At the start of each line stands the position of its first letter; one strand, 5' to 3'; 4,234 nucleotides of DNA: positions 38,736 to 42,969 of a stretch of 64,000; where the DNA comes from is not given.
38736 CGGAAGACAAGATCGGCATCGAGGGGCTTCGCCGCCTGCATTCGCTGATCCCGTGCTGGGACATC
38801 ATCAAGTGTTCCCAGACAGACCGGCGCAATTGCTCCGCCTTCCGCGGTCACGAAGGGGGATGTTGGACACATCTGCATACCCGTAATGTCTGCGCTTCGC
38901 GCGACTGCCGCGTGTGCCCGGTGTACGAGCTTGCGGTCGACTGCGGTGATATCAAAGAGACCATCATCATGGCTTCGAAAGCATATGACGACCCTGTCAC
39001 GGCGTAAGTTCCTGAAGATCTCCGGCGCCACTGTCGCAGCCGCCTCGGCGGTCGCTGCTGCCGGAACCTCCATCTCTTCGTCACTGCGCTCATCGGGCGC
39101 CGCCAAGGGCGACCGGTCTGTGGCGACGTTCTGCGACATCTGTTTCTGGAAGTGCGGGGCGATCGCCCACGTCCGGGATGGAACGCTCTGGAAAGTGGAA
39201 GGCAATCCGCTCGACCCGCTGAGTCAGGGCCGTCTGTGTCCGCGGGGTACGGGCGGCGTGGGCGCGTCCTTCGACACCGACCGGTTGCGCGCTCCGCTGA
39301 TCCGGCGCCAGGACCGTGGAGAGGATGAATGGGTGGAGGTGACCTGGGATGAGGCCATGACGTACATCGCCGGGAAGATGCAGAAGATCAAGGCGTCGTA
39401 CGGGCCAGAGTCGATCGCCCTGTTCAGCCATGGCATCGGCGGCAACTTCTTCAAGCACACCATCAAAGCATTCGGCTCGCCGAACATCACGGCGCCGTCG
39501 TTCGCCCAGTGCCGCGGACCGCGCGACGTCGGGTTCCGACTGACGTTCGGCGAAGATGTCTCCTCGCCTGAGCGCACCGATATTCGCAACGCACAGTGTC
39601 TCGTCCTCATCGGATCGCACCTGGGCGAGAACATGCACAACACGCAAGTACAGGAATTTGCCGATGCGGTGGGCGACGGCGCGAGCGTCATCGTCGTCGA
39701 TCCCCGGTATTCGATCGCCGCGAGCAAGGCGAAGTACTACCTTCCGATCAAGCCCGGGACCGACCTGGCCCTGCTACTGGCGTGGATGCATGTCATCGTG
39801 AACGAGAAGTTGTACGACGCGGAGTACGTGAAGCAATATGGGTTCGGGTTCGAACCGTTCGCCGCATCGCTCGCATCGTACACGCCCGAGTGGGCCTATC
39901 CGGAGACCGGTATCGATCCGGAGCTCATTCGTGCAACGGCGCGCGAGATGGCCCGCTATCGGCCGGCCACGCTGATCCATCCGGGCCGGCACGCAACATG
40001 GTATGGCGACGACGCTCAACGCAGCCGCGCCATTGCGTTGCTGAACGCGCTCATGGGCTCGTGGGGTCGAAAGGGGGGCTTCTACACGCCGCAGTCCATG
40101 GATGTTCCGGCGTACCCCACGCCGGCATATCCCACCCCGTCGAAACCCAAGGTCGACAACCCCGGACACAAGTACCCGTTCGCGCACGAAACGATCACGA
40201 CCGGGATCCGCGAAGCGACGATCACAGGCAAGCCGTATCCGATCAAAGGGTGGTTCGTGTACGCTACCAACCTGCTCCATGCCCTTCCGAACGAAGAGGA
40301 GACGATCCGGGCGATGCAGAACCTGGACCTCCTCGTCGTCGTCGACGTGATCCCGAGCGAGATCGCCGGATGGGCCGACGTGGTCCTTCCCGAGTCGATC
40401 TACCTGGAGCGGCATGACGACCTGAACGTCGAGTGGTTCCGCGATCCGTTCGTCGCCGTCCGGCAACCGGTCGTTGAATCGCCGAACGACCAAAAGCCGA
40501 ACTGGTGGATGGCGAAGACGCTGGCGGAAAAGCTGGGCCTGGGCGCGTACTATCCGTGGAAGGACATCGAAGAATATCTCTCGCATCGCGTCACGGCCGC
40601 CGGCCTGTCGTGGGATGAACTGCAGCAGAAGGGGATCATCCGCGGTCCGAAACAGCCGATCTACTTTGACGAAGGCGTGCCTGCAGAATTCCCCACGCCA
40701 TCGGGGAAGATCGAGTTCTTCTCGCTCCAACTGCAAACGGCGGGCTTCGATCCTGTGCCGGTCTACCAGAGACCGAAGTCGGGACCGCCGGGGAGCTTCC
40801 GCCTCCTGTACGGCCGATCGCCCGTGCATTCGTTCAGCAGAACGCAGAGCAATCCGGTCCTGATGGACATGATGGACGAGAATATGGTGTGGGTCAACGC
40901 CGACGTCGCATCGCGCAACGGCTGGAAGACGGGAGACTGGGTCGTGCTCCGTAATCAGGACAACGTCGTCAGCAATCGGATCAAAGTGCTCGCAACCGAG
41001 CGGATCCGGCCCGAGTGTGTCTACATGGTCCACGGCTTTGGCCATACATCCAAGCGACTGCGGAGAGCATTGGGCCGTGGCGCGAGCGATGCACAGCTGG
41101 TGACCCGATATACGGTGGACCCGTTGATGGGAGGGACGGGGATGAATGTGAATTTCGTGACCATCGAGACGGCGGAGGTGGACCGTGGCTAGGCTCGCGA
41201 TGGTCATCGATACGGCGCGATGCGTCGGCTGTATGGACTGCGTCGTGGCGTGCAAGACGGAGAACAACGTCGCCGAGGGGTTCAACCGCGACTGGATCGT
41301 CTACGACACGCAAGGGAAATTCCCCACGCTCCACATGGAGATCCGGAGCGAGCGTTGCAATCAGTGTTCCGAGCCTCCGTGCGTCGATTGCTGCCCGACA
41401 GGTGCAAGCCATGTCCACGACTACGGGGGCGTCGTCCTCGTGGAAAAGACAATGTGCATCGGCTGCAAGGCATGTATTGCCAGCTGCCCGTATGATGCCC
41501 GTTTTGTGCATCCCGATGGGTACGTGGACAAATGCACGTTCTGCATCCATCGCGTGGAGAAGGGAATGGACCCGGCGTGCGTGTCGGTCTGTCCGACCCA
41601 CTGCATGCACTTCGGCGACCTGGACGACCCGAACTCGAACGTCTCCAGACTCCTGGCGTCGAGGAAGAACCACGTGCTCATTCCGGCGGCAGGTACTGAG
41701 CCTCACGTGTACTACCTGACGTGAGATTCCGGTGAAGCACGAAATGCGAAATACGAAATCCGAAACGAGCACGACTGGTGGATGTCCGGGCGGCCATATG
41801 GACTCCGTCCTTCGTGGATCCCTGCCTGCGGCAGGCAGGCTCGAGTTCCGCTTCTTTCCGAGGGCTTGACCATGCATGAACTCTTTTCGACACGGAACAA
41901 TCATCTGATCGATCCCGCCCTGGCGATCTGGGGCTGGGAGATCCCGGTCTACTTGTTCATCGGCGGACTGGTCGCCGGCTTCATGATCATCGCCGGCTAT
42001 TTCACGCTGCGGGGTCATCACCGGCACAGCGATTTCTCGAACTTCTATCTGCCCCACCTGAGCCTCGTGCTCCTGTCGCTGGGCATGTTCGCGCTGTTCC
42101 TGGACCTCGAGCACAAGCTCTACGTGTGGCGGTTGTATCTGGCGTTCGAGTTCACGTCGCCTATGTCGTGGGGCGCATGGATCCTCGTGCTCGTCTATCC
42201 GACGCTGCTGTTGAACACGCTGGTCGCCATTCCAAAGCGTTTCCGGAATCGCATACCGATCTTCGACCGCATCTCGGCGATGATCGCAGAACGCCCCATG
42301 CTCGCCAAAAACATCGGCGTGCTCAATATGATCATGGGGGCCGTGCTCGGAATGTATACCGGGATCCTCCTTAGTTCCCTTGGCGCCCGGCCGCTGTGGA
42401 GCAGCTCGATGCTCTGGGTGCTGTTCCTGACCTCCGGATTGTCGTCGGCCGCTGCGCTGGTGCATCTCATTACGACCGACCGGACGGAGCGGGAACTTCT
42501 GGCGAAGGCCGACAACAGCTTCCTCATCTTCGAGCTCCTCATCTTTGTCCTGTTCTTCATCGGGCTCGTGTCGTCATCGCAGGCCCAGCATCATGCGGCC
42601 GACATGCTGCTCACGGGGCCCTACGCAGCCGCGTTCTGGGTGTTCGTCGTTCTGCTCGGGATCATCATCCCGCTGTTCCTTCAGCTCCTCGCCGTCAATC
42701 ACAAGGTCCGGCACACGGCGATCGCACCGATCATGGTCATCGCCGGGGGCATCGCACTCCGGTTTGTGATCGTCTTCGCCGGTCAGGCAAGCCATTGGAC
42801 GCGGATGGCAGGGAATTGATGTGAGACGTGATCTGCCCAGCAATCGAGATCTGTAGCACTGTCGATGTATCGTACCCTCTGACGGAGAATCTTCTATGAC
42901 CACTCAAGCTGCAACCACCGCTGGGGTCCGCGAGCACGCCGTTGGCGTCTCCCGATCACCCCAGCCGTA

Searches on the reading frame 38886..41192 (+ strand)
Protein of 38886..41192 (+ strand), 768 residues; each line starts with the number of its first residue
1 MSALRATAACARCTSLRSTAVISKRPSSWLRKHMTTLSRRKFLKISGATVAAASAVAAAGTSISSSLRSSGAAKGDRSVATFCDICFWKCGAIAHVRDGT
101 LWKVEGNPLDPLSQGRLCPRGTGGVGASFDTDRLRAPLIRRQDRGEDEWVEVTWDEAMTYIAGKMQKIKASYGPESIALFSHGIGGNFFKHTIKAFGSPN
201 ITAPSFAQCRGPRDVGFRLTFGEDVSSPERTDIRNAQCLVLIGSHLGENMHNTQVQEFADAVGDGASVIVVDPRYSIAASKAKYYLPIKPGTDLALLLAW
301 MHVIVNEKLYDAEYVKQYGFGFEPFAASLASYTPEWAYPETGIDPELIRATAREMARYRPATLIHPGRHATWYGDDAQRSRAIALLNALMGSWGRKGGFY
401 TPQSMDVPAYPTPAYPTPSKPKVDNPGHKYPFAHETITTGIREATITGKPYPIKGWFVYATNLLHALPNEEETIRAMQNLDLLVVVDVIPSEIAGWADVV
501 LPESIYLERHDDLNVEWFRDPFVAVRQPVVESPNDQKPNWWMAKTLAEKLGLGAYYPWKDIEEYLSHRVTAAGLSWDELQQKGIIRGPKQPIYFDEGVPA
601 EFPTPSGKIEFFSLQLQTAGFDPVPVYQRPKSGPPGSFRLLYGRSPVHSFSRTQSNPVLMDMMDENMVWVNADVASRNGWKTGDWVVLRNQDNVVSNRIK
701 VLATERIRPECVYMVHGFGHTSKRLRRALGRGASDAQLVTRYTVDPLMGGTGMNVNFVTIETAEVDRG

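Call 45: search_protein_families(library=pfam, proteins=[window:38886-41192:+], max_evalue=0.00001)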
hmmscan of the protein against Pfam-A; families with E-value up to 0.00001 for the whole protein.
window:38886-41192:+ (768 aa): 3 families
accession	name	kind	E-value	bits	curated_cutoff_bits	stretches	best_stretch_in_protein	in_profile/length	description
PF00384.28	Molybdopterin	-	6e-45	154.2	24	1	133-549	1-353/353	Molybdopterin oxidoreductase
PF01568.27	Molydop_binding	-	3e-13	50.2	26.8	1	638-754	1-107/110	Molydopterin dinucleotide binding domain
PF04879.21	Molybdop_Fe4S4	-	4.2e-09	36.7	22.7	1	78-124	3-49/55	Molybdopterin oxidoreductase Fe4S4 domain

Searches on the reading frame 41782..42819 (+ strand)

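Call 45: search_protein_families(library=pfam, proteins=[window:41782-42819:+], max_evalue=0.00001)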
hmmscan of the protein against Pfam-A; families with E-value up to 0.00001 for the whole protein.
window:41782-42819:+ (345 aa): 2 families
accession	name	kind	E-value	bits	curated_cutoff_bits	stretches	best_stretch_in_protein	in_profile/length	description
PF03916.19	NrfD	-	1.1e-43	150.5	25.8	1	48-336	9-310/313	Polysulphide reductase, NrfD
PF14589.11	NrfD_2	-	1.1e-20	75.1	27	1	45-338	9-276/281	Polysulfide reductase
